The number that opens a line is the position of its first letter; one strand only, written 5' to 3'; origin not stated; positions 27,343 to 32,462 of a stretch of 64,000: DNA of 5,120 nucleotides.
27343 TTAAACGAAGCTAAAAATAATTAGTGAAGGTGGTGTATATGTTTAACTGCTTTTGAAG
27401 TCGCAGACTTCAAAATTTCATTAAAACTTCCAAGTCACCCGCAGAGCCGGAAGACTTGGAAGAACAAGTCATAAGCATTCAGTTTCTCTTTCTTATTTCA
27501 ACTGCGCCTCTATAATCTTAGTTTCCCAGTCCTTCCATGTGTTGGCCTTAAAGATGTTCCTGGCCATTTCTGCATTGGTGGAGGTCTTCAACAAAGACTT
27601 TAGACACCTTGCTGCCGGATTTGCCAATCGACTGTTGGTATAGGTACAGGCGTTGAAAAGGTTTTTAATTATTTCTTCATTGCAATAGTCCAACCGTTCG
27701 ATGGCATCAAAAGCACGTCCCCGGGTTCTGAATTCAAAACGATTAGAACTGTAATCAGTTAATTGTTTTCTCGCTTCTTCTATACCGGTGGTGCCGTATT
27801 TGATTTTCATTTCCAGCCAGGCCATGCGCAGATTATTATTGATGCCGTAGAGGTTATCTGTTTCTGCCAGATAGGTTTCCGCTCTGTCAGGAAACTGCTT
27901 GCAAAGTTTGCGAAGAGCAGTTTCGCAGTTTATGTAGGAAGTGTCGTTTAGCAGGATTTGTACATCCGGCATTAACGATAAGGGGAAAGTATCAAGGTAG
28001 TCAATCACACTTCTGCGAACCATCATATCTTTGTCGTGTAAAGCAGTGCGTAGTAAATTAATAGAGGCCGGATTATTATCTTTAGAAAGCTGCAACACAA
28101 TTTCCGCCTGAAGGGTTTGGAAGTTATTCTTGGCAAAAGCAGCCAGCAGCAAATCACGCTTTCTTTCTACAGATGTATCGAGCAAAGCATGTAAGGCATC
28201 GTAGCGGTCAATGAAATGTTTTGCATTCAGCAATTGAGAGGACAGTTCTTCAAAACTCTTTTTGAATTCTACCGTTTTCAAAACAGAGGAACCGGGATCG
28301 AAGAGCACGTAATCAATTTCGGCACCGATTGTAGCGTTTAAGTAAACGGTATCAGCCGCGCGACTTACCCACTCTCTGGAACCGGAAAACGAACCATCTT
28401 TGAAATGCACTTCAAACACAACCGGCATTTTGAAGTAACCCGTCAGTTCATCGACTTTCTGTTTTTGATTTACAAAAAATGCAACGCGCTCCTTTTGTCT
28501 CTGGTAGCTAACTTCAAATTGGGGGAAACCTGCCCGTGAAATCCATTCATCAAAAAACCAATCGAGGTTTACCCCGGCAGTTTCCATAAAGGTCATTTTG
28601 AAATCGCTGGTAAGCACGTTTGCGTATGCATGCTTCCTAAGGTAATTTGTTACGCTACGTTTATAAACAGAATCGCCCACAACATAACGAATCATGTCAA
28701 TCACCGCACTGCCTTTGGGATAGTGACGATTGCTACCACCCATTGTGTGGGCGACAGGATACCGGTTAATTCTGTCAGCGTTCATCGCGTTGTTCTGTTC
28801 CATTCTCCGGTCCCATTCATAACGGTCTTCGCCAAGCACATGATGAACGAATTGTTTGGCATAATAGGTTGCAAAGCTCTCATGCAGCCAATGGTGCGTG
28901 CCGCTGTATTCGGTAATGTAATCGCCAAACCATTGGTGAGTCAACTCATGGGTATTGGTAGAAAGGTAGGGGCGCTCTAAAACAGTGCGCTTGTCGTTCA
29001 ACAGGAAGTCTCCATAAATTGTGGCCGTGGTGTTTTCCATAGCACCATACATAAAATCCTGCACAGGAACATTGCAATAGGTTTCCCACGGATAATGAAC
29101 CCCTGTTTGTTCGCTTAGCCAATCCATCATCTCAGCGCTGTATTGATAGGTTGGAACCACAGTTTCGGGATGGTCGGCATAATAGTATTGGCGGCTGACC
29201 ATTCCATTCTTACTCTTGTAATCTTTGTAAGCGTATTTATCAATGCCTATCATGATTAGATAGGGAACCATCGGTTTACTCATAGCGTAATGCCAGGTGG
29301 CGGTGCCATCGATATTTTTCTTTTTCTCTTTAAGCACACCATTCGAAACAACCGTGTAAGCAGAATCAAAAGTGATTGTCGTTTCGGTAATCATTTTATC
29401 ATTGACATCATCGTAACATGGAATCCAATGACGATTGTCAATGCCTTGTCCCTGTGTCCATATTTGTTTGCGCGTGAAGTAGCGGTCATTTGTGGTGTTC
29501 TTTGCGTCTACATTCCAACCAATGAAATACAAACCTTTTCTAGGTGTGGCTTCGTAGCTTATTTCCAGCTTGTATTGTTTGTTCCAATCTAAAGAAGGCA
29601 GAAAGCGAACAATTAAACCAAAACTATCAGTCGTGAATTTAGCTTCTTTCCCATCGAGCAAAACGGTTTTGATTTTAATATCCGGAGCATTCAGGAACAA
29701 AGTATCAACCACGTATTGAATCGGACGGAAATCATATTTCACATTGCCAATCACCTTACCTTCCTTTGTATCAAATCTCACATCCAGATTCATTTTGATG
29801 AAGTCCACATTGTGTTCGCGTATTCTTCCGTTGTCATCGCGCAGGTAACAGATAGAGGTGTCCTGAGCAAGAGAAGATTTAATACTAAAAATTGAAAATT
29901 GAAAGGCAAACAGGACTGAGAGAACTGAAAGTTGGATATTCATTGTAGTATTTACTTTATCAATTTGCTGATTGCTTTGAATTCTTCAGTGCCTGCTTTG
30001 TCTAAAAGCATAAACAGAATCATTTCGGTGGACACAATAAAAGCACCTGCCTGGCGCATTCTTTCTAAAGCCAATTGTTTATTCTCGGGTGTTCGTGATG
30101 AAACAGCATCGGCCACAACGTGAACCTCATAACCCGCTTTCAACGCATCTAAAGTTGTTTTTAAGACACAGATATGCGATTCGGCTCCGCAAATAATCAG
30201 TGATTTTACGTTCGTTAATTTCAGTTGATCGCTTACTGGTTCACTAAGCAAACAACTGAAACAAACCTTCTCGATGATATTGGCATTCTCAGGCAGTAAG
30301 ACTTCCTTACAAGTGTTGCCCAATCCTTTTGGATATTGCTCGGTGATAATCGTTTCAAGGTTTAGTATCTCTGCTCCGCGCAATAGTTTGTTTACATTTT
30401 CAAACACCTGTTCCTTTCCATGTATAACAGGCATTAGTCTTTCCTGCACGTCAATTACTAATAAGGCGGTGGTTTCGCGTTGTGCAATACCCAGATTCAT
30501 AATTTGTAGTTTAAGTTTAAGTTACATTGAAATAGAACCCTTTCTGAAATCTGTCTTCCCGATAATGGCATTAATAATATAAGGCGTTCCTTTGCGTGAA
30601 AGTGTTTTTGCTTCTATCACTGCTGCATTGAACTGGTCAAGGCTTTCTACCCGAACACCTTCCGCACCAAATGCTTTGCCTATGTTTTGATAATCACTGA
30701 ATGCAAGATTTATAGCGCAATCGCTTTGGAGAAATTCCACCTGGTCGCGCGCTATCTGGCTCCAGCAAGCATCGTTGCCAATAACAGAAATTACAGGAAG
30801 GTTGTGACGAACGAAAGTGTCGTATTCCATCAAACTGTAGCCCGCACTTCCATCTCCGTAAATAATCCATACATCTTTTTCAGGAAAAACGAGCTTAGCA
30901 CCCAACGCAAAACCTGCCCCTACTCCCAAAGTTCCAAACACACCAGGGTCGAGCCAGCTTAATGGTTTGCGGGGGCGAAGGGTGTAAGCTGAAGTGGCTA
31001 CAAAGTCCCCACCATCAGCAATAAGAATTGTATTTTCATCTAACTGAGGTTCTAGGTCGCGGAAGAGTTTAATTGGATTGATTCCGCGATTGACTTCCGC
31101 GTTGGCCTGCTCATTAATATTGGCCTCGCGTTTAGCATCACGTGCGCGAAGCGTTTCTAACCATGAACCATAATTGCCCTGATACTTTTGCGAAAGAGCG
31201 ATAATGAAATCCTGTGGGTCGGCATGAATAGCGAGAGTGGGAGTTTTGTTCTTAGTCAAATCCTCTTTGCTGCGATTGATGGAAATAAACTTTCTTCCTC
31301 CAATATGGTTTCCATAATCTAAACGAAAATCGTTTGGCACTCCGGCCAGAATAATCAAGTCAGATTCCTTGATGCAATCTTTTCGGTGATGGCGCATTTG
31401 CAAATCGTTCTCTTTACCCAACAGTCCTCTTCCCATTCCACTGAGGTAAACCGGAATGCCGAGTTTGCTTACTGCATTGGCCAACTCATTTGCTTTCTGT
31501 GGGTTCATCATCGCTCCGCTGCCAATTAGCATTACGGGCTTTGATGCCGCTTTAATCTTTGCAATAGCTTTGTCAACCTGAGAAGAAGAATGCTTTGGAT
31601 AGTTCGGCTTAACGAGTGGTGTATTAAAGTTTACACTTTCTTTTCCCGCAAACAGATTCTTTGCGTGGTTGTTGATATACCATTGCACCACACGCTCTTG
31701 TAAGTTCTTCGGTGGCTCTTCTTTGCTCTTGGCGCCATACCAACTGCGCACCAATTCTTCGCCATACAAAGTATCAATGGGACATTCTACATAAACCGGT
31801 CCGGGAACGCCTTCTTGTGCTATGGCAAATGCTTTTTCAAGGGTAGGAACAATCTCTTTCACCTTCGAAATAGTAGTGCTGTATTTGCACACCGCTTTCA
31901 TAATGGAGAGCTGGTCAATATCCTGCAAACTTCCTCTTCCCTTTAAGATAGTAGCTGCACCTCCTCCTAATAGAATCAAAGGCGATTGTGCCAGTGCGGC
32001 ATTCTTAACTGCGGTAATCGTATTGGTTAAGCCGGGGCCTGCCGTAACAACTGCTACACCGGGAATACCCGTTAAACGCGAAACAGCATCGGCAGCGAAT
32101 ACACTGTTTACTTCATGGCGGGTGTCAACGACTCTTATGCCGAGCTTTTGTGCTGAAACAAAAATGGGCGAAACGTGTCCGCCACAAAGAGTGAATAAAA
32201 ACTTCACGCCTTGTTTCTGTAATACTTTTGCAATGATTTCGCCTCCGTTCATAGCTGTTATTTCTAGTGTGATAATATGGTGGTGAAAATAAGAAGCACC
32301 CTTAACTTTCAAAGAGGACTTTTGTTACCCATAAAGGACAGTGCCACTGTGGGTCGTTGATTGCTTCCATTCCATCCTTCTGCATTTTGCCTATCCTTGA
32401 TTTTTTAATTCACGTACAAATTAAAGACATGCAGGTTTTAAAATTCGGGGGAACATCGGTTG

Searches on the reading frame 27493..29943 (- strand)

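Call 36: search_protein_families(library=pfam, proteins=[window:27493-29943:-], max_evalue=0.01)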
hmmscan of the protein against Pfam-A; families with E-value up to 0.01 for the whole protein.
window:27493-29943:- (816 aa): 3 families
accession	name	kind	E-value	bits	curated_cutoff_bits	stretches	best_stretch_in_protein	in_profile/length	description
PF01433.26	Peptidase_M1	-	7.3e-34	117.7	27.7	1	268-467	5-218/218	Peptidase family M1 domain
PF17900.6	Peptidase_M1_N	-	3.1e-17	63.7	25.8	1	52-229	6-186/186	Peptidase M1 N-terminal domain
PF13646.12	HEAT_2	-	8.2e-07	29.7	27.7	1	598-653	3-58/88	HEAT repeats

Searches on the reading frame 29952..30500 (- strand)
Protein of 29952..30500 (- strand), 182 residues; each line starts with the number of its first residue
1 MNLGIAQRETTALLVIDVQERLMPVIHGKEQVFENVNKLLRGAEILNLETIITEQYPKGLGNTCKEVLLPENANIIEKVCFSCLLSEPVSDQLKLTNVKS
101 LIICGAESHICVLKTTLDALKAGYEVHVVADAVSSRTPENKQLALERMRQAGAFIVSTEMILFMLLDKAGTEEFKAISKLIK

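Call 36: search_protein_families(library=pfam, proteins=[window:29952-30500:-], max_evalue=0.01)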
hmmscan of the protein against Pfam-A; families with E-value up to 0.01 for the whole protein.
window:29952-30500:- (182 aa): 1 family
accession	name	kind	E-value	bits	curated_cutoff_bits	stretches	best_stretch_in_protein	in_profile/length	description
PF00857.26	Isochorismatase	-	7.1e-36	124.4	27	1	11-159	1-174/175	Isochorismatase domain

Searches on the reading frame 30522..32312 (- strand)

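Call 36: search_protein_families(library=pfam, proteins=[window:30522-32312:-], max_evalue=0.01)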
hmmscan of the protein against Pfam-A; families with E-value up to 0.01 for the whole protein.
window:30522-32312:- (596 aa): 3 families
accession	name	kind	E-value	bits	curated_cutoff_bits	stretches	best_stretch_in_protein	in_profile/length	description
PF02776.23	TPP_enzyme_N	-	3.8e-34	117.4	26.8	1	21-137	1-119/119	Thiamine pyrophosphate enzyme, N-terminal TPP binding domain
PF02775.26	TPP_enzyme_C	-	6.2e-28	97.9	21.9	1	434-580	2-149/151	Thiamine pyrophosphate enzyme, C-terminal TPP binding domain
PF00205.28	TPP_enzyme_M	-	2.1e-19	70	30.4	1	246-373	1-137/137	Thiamine pyrophosphate enzyme, central domain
